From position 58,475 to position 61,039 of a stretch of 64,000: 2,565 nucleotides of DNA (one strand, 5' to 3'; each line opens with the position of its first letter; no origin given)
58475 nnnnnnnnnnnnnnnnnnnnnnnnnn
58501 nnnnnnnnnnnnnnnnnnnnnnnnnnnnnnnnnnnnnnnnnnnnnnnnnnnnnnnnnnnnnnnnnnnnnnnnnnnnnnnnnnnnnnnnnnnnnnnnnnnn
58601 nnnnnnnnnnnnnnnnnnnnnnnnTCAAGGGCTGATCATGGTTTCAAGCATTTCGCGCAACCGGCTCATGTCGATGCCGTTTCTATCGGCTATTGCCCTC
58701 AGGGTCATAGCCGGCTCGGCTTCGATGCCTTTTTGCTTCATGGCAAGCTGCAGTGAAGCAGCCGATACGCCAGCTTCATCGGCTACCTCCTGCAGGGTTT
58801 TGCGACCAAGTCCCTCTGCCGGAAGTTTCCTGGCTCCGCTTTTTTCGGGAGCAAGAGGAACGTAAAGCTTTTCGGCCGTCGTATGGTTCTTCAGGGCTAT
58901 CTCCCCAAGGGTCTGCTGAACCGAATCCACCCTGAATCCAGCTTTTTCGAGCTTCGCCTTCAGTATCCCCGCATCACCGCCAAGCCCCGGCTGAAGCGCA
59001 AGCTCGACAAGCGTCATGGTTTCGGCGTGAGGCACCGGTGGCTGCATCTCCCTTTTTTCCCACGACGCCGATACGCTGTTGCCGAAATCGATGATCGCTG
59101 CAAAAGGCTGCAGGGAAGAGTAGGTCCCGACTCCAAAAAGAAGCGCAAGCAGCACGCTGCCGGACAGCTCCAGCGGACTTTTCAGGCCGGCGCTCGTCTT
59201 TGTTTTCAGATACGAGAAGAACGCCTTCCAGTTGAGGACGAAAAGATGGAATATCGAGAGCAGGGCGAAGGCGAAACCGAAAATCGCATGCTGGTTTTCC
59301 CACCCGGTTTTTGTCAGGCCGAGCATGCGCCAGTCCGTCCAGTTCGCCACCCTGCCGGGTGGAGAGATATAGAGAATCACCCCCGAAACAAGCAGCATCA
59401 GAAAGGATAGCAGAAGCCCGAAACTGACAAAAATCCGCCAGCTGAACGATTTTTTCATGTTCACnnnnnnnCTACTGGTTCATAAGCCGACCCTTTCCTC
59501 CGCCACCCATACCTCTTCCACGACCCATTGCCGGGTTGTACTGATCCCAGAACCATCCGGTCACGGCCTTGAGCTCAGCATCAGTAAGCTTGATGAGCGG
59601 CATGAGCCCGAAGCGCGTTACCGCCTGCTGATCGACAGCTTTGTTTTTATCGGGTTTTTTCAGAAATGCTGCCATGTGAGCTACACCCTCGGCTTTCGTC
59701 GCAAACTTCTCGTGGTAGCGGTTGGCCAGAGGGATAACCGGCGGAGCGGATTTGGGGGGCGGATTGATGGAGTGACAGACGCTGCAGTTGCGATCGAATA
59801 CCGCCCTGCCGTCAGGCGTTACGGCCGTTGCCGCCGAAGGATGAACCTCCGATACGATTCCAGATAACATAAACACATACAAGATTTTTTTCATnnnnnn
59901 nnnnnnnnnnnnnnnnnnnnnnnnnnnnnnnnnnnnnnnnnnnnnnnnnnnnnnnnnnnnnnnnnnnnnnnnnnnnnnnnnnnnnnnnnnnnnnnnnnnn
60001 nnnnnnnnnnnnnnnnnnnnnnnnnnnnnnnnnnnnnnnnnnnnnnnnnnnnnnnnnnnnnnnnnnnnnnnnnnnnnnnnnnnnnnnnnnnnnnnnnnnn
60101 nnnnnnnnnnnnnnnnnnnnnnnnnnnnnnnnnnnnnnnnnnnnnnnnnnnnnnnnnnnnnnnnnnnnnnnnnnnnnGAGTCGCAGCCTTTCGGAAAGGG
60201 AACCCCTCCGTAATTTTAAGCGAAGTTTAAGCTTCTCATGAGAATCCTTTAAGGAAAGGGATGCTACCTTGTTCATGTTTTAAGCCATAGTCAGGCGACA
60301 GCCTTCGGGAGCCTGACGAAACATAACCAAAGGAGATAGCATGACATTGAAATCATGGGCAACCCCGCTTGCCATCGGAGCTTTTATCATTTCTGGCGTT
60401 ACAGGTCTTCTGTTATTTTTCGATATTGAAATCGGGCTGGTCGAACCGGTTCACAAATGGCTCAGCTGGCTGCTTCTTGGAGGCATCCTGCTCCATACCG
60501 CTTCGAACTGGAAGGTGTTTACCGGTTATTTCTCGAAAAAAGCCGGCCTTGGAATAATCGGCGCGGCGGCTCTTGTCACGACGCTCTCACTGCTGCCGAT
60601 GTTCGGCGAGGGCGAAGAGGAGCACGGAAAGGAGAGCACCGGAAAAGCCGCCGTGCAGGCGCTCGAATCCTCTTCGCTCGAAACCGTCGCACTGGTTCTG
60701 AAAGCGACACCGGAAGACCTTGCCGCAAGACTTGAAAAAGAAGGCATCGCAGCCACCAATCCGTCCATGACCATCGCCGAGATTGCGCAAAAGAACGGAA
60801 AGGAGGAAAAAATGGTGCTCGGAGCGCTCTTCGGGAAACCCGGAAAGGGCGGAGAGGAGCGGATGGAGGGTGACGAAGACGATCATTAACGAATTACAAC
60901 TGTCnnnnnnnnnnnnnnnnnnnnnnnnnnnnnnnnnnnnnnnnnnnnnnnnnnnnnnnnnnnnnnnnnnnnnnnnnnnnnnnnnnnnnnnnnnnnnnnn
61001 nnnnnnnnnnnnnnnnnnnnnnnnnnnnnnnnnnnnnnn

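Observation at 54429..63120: Three-site mini-regulon of TTAA(G) repeats at 11-bp pitch for the OmpR-family regulator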

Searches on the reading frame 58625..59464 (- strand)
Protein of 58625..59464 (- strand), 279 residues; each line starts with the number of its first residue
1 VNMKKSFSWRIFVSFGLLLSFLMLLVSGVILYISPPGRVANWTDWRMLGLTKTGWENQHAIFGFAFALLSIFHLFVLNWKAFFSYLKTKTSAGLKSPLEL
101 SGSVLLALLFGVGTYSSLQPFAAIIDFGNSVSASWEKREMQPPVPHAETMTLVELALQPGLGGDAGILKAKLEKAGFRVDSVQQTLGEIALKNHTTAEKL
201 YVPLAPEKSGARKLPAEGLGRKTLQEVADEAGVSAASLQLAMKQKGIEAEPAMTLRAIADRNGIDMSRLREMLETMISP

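Call 9: search_protein_families(library=pfam, proteins=[window:58625-59464:-], max_evalue=0.01)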
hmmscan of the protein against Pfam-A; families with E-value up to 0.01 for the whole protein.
window:58625-59464:- (279 aa): 5 families
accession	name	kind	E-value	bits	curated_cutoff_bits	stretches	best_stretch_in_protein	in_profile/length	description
PF14358.11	DUF4405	-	2e-17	63.9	26.7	1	12-79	1-66/66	Domain of unknown function (DUF4405)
PF00440.29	TetR_N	-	0.0047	17.1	24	0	217-238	12-33/47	Bacterial regulatory proteins, tetR family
PF09339.16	HTH_IclR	-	0.0051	17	22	0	248-277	14-43/52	IclR helix-turn-helix domain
PF01476.26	LysM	-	0.0078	16.6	20.9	0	254-271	8-25/43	LysM domain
PF09312.16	SurA_N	-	0.0093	16.6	30.8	0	173-205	61-95/118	SurA N-terminal domain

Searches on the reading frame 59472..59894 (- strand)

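Call 9: search_protein_families(library=pfam, proteins=[window:59472-59894:-], max_evalue=0.01)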
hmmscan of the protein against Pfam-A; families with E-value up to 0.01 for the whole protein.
window:59472-59894:- (140 aa): 2 families
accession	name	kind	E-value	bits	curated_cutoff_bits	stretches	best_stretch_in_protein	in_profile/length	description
PF00034.26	Cytochrom_C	-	2.7e-07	32.2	21.3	1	28-114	3-85/90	Cytochrome c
PF13442.11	Cytochrome_CBB3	-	0.00026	21.7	27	1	27-79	4-53/68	Cytochrome C oxidase, cbb3-type, subunit III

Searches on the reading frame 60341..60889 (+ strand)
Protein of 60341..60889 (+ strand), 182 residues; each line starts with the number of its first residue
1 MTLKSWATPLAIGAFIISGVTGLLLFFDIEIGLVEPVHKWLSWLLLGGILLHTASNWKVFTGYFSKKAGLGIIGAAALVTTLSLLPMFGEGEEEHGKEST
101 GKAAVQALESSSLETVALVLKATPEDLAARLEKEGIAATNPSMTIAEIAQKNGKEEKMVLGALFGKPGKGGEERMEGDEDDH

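Call 9: search_protein_families(library=pfam, proteins=[window:60341-60889:+], max_evalue=0.01)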
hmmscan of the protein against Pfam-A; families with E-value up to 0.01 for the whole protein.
window:60341-60889:+ (182 aa): 2 families
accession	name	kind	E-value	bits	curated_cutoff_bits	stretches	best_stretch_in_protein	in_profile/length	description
PF14358.11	DUF4405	-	1.2e-06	29.4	26.7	1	6-57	1-66/66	Domain of unknown function (DUF4405)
PF01292.26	Ni_hydr_CYTB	-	0.009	16.2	30.1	0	10-54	106-160/179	Prokaryotic cytochrome b561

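Call 19: search_protein_families(library=ncbifam, proteins=[window:60341-60889:+], max_evalue=0.001)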
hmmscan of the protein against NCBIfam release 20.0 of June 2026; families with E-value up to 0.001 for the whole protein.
window:60341-60889:+ (182 aa): 0 families
